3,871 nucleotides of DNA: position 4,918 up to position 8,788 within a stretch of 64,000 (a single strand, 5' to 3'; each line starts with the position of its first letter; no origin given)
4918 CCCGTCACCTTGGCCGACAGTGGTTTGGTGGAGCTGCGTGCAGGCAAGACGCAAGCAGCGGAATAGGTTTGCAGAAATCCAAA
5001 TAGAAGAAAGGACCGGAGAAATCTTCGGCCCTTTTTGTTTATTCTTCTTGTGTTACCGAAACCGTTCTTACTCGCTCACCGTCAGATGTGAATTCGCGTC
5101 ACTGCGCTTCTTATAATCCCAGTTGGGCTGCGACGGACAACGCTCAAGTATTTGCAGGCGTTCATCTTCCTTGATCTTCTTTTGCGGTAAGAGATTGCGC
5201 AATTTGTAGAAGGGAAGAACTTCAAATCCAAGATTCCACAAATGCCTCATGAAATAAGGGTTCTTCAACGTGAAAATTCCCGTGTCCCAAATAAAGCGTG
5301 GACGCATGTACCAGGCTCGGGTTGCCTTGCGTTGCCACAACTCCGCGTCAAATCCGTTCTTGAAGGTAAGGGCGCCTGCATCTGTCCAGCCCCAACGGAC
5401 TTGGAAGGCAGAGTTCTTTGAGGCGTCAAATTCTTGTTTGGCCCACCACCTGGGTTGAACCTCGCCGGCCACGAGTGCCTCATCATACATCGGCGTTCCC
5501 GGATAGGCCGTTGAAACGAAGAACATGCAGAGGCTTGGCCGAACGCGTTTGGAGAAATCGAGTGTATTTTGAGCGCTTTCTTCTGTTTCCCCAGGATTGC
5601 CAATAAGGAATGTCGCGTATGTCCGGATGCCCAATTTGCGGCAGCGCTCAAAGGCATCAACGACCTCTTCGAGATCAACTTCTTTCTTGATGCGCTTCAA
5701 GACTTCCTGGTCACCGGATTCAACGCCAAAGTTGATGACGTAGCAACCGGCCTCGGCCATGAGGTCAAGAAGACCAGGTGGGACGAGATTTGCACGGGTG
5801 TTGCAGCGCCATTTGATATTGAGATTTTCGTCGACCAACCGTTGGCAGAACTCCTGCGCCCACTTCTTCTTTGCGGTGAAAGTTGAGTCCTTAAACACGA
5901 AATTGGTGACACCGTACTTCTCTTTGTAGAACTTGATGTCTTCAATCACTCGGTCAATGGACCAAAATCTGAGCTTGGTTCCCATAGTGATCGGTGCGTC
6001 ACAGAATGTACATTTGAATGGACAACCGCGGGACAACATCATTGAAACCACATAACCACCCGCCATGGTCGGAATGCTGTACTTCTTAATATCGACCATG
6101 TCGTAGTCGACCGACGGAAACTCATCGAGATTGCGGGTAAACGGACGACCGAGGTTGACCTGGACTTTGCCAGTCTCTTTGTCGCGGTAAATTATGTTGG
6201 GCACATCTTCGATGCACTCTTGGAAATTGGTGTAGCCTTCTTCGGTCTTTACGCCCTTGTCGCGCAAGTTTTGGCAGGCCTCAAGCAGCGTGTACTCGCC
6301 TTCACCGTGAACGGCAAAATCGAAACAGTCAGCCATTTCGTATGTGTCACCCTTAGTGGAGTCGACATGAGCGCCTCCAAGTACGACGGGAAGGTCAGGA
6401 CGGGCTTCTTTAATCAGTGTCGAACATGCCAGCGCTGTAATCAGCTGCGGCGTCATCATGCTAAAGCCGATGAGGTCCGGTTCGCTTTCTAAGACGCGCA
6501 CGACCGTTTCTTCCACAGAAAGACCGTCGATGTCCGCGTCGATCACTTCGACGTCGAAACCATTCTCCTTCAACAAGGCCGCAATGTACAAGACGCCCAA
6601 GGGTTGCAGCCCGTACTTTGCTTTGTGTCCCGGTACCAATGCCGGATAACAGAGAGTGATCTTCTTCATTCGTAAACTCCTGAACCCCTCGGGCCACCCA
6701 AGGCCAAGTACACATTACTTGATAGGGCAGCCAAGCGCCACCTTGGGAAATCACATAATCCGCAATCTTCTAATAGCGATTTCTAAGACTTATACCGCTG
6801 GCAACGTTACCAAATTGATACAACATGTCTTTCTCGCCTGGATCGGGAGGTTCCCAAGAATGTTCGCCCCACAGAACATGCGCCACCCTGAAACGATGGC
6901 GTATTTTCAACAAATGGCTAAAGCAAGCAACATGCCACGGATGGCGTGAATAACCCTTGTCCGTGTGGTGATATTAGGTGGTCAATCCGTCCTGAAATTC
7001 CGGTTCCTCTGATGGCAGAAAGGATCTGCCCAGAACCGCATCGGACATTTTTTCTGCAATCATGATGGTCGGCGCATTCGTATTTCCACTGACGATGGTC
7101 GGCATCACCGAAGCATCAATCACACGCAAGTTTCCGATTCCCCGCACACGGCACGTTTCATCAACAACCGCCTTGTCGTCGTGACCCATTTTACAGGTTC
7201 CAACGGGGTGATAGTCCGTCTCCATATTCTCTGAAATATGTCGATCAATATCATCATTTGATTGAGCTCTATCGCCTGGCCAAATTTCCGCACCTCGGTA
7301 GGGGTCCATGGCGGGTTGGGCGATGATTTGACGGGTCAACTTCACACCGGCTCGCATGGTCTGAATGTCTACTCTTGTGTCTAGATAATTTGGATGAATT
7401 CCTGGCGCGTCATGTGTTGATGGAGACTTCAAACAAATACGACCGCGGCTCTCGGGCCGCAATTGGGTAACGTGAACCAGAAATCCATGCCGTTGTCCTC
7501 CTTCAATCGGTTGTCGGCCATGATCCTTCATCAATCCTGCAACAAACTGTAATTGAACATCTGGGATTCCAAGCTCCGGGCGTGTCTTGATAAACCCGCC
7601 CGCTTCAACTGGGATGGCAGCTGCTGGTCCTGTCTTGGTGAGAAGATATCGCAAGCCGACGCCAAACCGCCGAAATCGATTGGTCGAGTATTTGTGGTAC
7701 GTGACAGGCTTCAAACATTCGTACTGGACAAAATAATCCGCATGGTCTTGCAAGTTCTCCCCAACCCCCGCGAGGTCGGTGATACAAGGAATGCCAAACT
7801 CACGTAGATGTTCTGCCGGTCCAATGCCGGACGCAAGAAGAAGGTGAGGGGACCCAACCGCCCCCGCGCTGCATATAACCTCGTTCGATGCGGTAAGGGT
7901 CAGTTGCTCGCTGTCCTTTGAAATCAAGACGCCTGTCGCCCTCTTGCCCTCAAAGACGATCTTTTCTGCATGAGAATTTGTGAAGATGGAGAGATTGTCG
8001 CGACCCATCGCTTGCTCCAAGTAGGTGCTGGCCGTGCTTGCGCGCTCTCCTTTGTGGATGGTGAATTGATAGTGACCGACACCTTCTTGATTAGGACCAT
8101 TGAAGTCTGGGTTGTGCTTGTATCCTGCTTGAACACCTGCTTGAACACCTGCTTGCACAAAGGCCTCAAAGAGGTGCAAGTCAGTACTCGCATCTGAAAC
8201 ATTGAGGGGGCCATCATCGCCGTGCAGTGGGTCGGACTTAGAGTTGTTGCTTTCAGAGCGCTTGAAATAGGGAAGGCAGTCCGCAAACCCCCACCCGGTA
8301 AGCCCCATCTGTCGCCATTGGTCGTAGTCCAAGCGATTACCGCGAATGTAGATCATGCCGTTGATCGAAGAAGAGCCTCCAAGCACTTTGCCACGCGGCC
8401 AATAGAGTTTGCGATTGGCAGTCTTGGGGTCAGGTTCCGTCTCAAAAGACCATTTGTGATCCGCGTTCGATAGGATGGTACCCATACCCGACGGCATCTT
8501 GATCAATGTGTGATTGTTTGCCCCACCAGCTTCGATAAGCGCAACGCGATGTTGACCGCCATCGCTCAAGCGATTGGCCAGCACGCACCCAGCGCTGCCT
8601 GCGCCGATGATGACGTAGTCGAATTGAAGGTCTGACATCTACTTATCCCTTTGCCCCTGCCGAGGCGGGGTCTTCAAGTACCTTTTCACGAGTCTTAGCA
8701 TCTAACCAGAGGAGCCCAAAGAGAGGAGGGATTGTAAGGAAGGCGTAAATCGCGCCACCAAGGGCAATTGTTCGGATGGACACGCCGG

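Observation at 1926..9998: Candidate uncharacterized membrane-lipid tailoring locus: UPF0104 (HpnL/MprF-TM-like) membrane protein + two B12-radical-SAM enzymes + GMC oxidoreductase-MFS operon, without hopanoid core genes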

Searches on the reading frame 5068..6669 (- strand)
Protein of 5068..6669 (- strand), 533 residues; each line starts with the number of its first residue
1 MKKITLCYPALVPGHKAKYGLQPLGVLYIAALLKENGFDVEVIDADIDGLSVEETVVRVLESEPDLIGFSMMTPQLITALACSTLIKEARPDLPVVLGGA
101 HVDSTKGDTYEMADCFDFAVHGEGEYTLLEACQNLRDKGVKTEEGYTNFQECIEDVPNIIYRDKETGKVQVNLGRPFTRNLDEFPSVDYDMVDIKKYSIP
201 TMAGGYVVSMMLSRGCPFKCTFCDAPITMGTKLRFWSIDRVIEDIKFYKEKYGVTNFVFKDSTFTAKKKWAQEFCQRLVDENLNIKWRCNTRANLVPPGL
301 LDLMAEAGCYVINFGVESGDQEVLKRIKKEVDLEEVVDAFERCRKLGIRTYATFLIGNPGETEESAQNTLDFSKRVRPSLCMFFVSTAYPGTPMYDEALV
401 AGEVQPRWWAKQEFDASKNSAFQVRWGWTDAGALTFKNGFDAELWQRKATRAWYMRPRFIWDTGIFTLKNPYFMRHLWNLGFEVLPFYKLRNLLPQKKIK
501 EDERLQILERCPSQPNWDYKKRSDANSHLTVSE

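Call 3: search_protein_families(library=pfam, proteins=[window:5068-6669:-])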
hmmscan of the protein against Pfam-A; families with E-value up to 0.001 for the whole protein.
window:5068-6669:- (533 aa): 2 families
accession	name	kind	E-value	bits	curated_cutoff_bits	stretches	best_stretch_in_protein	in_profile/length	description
PF04055.27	Radical_SAM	-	1.5e-27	97.3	29.5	1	212-372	3-165/166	Radical SAM superfamily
PF02310.24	B12-binding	-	2.8e-24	85.7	32.1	1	15-130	6-119/121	B12 binding domain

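Call 4: search_protein_families(library=ncbifam, proteins=[window:5068-6669:-])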
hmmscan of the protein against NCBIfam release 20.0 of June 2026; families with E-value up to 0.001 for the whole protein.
window:5068-6669:- (533 aa): 30 families (the best 25 are shown)
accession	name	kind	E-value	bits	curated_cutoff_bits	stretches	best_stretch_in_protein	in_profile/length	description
TIGR03471.1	HpnJ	equivalog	3e-61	207.7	577.6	1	39-489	46-468/472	hopanoid biosynthesis associated radical SAM protein HpnJ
NF050148.1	rSAM_ApyD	equivalog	3.6e-59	200.8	750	1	24-397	26-392/645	RiPP biosynthesis radical SAM protein ApyD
TIGR02026.1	BchE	equivalog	2.6e-53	181.6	481.35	1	19-405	18-394/497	magnesium-protoporphyrin IX monomethyl ester anaerobic oxidative cyclase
TIGR04479.1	bcpD_PhpK_rSAM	subfamily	1.4e-47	162.3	600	1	21-396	70-429/504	PhpK family radical SAM P-methyltransferase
NF038361.1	rSAM_Sden_1168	equivalog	3.6e-44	151.2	575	1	18-404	80-479/560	Sden_1168 family B12-binding radical SAM P-methyltransferase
TIGR03975.1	rSAM_ocin_1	subfamily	1.8e-38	132.5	281.85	1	52-368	117-422/606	RiPP maturation radical SAM C-methyltransferase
NF033070.1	rSAM_AprD4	equivalog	7e-38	130.7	500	1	181-404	170-396/456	AprD4 family radical SAM diol-dehydratase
TIGR04072.2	rSAM_ladder_B12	equivalog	1.1e-37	129.8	360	2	203-405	176-379/443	lipid biosynthesis B12-binding/radical SAM protein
TIGR04013.1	B12_SAM_MJ_1487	hypoth_equivalog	5.8e-30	104.4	251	2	51-251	30-195/382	TIGR04013 family B12-binding domain/radical SAM domain-containing protein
TIGR04385.1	B12_rSAM_cofa1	equivalog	5.8e-29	101.6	450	1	22-373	19-361/438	B12 lower ligand biosynthesis radical SAM protein BzaD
TIGR04367.1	HpnR_B12_rSAM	equivalog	9.9e-29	100.2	650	1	19-395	18-370/490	hopanoid C-3 methylase HpnR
TIGR04014.1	B12_SAM_MJ_0865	equivalog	5e-28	98.1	360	1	25-400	13-360/434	methyl-coenzyme M reductase glutamine C-methyltransferase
NF040542.1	rSAM_RCCLKC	equivalog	9.8e-24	84.3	450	1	20-372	10-346/423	arsinothricin biosynthesis radical SAM protein ArsL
NF033712.0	B12_rSAM_KedN5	subfamily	1.9e-22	79.3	700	1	24-366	18-360/624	KedN5 family methylcobalamin-dependent radical SAM C-methyltransferase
NF045585.1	rSAM_slr0320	equivalog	5e-19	68.2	775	1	203-349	231-377/511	photosystem II high light acclimation radical SAM protein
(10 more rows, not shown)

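Call 33: search_solved_structures(query=window:5068-6669:-, max_evalue=0.001)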
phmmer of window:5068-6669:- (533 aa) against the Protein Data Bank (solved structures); distinct sequences matched with E-value up to 0.001: 7.
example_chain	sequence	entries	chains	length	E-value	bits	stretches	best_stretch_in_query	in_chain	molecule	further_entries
6fd2_B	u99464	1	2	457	5.8e-31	111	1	184-403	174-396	Putative apramycin biosynthetic oxidoreductase 4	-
9ccb_A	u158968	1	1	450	9.5e-19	70.6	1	208-398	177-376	Radical SAM core domain-containing protein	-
7kdx_A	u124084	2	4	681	1e-10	44.1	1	63-131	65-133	Methyltransferase TokK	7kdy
6wte_A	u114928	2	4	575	5.2e-08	35.2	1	20-395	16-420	B12-binding domain-containing protein | Tryptophan-C2-methyltransferase containing B12-binding domain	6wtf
5ul2_A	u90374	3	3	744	7.1e-06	28.2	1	31-375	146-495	OxsB protein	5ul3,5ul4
2qgq_A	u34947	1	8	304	0.0003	22.8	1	211-395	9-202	Protein TM_1862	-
4jc0_A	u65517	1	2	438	0.00056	21.9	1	210-394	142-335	Ribosomal protein S12 methylthiotransferase RimO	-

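Call 34: search_dna_similar(query=window:5068-6669:-, collection=plasmids, mode=protein, max_rows=30)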
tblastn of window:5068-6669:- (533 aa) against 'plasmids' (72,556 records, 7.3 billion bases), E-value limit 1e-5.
Records with a match: 268; places in all: 315; records where one place covers at least 80% of the query: 18.
Best place of each record, by identity: <60% 268.
By first word of the organism name: Streptomyces 46; Rhizobium 43; Bacillus 23; Azospirillum 15; Mycetohabitans 9; Sinorhizobium 8; Komagataeibacter 7; Pseudomonas 6; Priestia 6; Clostridium 5; and 67 more.
By predicted mobility (MOB-suite, as given by PLSDB): non-mobilizable 178; conjugative 52; mobilizable 38.
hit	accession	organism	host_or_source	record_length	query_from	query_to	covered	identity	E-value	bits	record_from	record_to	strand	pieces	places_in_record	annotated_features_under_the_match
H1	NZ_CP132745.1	Mycetohabitans endofungorum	-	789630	42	491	84%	28.9%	2e-40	164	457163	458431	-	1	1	hpnJ: hopanoid biosynthesis associated radical SAM protein HpnJ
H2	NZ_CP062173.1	Mycetohabitans rhizoxinica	Rhizopus microsporus,bacterial ...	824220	42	499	86%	28.2%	8e-40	162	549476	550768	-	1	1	hpnJ: hopanoid biosynthesis associated radical SAM protein HpnJ | hpnK: hopanoid biosynthesis-associated protein HpnK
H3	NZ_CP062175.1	Mycetohabitans rhizoxinica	Rhizopus microsporus,bacterial culture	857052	42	499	86%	28.2%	8e-40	162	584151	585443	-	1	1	hpnJ: hopanoid biosynthesis associated radical SAM protein HpnJ | hpnK: hopanoid biosynthesis-associated protein HpnK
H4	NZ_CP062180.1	Mycetohabitans endofungorum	Rhizopus microsporus,bacterial ...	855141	42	491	84%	28.7%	1e-39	161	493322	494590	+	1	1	hpnJ: hopanoid biosynthesis associated radical SAM protein HpnJ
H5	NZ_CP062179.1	Mycetohabitans endofungorum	Rhizopus microsporus,bacterial ...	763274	42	489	84%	28.9%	2e-40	164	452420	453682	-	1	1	hpnJ: hopanoid biosynthesis associated radical SAM protein HpnJ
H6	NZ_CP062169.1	Mycetohabitans endofungorum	Rhizopus microsporus,bacterial ...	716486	42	489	84%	28.9%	7e-40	162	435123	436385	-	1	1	hpnJ: hopanoid biosynthesis associated radical SAM protein HpnJ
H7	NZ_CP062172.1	Mycetohabitans rhizoxinica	Rhizopus microsporus,bacterial ...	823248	42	499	86%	28.0%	2e-39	160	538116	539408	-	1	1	hpnJ: hopanoid biosynthesis associated radical SAM protein HpnJ | hpnK: hopanoid biosynthesis-associated protein HpnK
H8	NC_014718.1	Mycetohabitans rhizoxinica HKI 454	-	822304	42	499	86%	28.0%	3e-39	160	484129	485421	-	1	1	hpnJ: hopanoid biosynthesis associated radical SAM protein HpnJ | hpnK: hopanoid biosynthesis-associated protein HpnK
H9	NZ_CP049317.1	Caballeronia sp. SBC2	whole organism,soil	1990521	42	496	85%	28.2%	2e-40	164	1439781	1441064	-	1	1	none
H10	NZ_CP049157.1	Caballeronia sp. SBC1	whole organism,soil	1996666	42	496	85%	28.2%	2e-40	164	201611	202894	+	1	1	none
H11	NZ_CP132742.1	Mycetohabitans endofungorum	Rhizopus microsporus,culture isolated ...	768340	42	491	84%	28.5%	7e-39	159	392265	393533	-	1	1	hpnJ: hopanoid biosynthesis associated radical SAM protein HpnJ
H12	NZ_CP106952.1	Eleftheria terrae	soil sample,soil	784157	16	425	77%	30.4%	8e-45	177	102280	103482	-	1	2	radical SAM protein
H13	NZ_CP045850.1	Streptomyces clavuligerus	pure culture single spore ...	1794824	18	416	75%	30.5%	6e-47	183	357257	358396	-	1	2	none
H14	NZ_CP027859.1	Streptomyces clavuligerus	Cell culture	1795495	18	416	75%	30.5%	6e-47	183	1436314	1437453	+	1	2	none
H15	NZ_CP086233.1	Streptomyces clavuligerus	whole organism,soil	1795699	18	416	75%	30.5%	6e-47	183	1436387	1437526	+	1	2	none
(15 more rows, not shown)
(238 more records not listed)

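Call 35: get_annotated_region(hit=H2, flank=9000)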
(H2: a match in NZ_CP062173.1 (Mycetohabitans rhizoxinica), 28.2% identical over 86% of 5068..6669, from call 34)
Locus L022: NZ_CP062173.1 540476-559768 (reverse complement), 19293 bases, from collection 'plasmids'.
description: Mycetohabitans rhizoxinica strain B47 plasmid megaplasmid, complete sequence
organism: Mycetohabitans rhizoxinica (NCBI taxid 412963)
taxonomy: Bacteria; Pseudomonadota; Betaproteobacteria; Burkholderiales; Burkholderiaceae; Mycetohabitans; Mycetohabitans rhizoxinica
host: -; source: Rhizopus microsporus,bacterial culture,soil; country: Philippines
typing (MOB-suite, as given by PLSDB): non-mobilizable
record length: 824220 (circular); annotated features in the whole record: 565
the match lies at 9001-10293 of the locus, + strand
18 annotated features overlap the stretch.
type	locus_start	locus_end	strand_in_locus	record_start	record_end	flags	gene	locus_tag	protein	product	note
CDS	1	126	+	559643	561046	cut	-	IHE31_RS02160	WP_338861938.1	alpha/beta fold hydrolase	-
CDS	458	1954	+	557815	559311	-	glpK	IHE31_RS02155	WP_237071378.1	glycerol kinase GlpK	GO:0006071 - glycerol metabolic process [Evidence IEA]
CDS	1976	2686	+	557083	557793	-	-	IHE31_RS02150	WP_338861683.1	MIP/aquaporin family protein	GO:0055085 - transmembrane transport [Evidence IEA]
CDS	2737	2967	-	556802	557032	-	-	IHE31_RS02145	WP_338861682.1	hypothetical protein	-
CDS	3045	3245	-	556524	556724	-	-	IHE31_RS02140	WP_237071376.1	hypothetical protein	-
CDS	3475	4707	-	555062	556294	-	-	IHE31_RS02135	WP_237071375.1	metallophosphoesterase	-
CDS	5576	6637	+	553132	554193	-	waaC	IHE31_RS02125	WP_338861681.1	lipopolysaccharide heptosyltransferase I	GO:0009244 - lipopolysaccharide core region biosynthetic process [Evidence IEA]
CDS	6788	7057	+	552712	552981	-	-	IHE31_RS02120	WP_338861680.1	hypothetical protein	-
CDS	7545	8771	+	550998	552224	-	hpnI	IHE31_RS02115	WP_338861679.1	bacteriohopanetetrol glucosamine biosynthesis glycosyltransferase HpnI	-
CDS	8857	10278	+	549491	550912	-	hpnJ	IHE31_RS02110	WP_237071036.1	hopanoid biosynthesis associated radical SAM protein HpnJ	-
CDS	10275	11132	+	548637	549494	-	hpnK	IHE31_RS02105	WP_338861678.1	hopanoid biosynthesis-associated protein HpnK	GO:0005975 - carbohydrate metabolic process [Evidence IEA]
CDS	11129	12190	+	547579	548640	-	-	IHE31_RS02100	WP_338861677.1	lysylphosphatidylglycerol synthase domain-containing protein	-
CDS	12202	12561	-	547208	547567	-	-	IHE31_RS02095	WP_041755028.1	DUF3564 domain-containing protein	-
CDS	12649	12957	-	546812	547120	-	-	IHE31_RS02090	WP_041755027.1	DUF1488 domain-containing protein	-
CDS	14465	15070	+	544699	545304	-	-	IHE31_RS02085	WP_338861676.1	hypothetical protein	-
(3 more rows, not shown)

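Call 73: search_protein_representatives(protein=window:5068-6669:-)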
Query: 533 residues. Proteins with E-value up to 0.001 (for the whole library): 62039; up to 1e-10: 39526; up to 1e-30: 10758. The best 150 are listed.
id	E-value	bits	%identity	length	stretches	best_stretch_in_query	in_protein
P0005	3.8e-163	560.5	50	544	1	24-525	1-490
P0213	4.7e-123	428.2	80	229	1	304-527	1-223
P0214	6.2e-119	414.6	43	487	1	3-478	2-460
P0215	4.2e-108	378.8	31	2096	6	47-382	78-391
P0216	1.2e-106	374.0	29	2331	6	51-382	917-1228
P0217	9.1e-97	341.4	37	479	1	2-481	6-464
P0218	2.8e-96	339.8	38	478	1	4-478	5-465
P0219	4.4e-96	339.1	39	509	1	5-479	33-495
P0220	6.9e-91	322.0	34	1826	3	21-413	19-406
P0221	6.7e-90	318.7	33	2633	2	17-414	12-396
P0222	1.3e-89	317.8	32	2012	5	42-380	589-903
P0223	2.3e-89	317.0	36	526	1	3-479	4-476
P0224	1.1e-88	314.7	28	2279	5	52-382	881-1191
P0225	1.2e-87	311.3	38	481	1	2-463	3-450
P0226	1.3e-87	311.1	38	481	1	14-482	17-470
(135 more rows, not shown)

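Call 74: find_encoding_contigs(protein=P0214, flank=8000, max_places=2)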
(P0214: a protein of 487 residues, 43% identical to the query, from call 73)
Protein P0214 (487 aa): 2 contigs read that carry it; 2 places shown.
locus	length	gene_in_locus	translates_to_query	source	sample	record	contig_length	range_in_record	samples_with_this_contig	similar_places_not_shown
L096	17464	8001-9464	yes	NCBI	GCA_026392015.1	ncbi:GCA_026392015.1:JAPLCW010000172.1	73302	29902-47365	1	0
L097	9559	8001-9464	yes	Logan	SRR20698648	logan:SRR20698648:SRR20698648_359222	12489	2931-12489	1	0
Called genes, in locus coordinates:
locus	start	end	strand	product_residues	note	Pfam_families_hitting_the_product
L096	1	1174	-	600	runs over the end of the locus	-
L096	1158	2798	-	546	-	-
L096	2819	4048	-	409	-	PF09594:GT87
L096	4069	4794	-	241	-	-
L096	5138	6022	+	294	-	PF00535:Glycos_transf_2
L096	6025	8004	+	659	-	PF00037:Fer4 (weak), PF04422:FrhB_FdhB_N, PF04432:FrhB_FdhB_C, PF13489:Methyltransf_23, PF08241:Methyltransf_11, PF08242:Methyltransf_12, PF13649:Methyltransf_25, PF13847:Methyltransf_31, +4 more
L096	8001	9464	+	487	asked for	PF02310:B12-binding, PF04055:Radical_SAM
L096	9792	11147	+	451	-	PF02310:B12-binding, PF04055:Radical_SAM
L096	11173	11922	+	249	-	PF00535:Glycos_transf_2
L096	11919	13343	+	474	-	PF02310:B12-binding, PF04055:Radical_SAM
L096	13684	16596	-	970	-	PF13231:PMT_2, PF01436:NHL (weak), PF06739:SBBP (faint), PF08450:SGL (faint), PF13449:Phytase-like (faint), PF17170:DUF5128 (faint), PF25021:TEN_NHL (faint), PF01436:NHL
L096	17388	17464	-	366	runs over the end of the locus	PF00155:Aminotran_1_2 (weak), PF01041:DegT_DnrJ_EryC1, PF01053:Cys_Met_Meta_PP (weak)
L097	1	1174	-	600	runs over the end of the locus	-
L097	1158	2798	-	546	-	-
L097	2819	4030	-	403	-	PF09594:GT87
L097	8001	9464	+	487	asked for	PF02310:B12-binding, PF04055:Radical_SAM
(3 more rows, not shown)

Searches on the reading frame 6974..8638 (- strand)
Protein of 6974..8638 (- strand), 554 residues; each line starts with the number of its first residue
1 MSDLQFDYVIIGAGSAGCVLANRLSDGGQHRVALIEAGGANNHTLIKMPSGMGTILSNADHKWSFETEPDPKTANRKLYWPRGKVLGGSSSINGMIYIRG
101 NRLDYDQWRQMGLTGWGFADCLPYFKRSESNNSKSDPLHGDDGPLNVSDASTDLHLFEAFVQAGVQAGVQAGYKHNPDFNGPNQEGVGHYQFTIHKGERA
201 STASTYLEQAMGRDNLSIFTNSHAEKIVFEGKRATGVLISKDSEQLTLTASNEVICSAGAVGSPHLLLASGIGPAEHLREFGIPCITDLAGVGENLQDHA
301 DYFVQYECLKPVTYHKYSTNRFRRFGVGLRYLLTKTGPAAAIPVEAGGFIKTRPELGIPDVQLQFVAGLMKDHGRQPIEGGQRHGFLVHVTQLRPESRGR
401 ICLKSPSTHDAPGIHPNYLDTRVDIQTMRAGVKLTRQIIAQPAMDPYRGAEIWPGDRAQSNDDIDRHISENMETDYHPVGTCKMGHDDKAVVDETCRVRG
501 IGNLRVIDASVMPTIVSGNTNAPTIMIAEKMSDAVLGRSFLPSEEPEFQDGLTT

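Call 3: search_protein_families(library=pfam, proteins=[window:6974-8638:-])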
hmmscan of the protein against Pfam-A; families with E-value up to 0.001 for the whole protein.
window:6974-8638:- (554 aa): 7 families
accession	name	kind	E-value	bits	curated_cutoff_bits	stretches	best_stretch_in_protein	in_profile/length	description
PF00732.25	GMC_oxred_N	-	8e-56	189.7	23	1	6-300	1-217/218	GMC oxidoreductase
PF05199.19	GMC_oxred_C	-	4.4e-40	137.9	24.6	1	395-528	1-139/139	GMC oxidoreductase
PF00890.30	FAD_binding_2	-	1.4e-08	34.9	20.4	1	7-44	1-37/414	FAD binding domain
PF01266.30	DAO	-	1.4e-05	25.3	27.9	0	7-43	1-37/353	FAD dependent oxidoreductase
PF05834.18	Lycopene_cycl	-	2.1e-05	24.2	23.4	1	7-64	1-63/380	Lycopene cyclase protein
PF07992.20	Pyr_redox_2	-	3.4e-05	23.9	26.1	1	6-40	1-34/291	Pyridine nucleotide-disulphide oxidoreductase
PF13738.12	Pyr_redox_3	-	0.00056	19.7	30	0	9-58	1-49/305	Pyridine nucleotide-disulphide oxidoreductase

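Call 4: search_protein_families(library=ncbifam, proteins=[window:6974-8638:-])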
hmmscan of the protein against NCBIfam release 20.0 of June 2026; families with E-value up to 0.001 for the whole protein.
window:6974-8638:- (554 aa): 11 families
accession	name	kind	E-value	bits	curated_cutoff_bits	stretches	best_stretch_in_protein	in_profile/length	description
NF002550.0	PRK02106.1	subfamily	1.6e-212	707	605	1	4-547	4-545/563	choline dehydrogenase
TIGR01810.1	betA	equivalog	8.5e-176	585.7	732.1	1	7-539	1-530/532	choline dehydrogenase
TIGR03970.1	mycofact_MftG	equivalog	6.1e-93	312.4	387.45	2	7-312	2-304/487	mycofactocin dehydrogenase MftG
TIGR04542.1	GMC_mycofac_2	equivalog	3.6e-38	131.7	400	2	7-306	1-255/425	mycofactocin system GMC family oxidoreductase MftG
NF038210.1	GMC_mycofac_3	equivalog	7.2e-20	71.2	300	2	9-108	2-92/418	mycofactocin system GMC family oxidoreductase MftG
NF058674.1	CholsOxChoxAB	equivalog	1.7e-07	30.1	850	0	2-39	2-38/535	cholesterol oxidase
TIGR02462.1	pyranose_ox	equivalog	4.3e-06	25.9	544.9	0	477-535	484-543/548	pyranose oxidase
TIGR00551.1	nadB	equivalog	5.7e-06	25.3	452.75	1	165-263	92-190/489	L-aspartate oxidase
TIGR02032.1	GG-red-SF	subfamily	0.00017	21.4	158.8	1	6-38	1-32/297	geranylgeranyl reductase family protein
NF004992.0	PRK06370.1-4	equivalog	0.00022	19.8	629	1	5-36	4-34/459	FAD-containing oxidoreductase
TIGR01813.1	flavo_cyto_c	subfamily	0.00051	18.9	285.45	0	207-265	136-195/444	flavocytochrome c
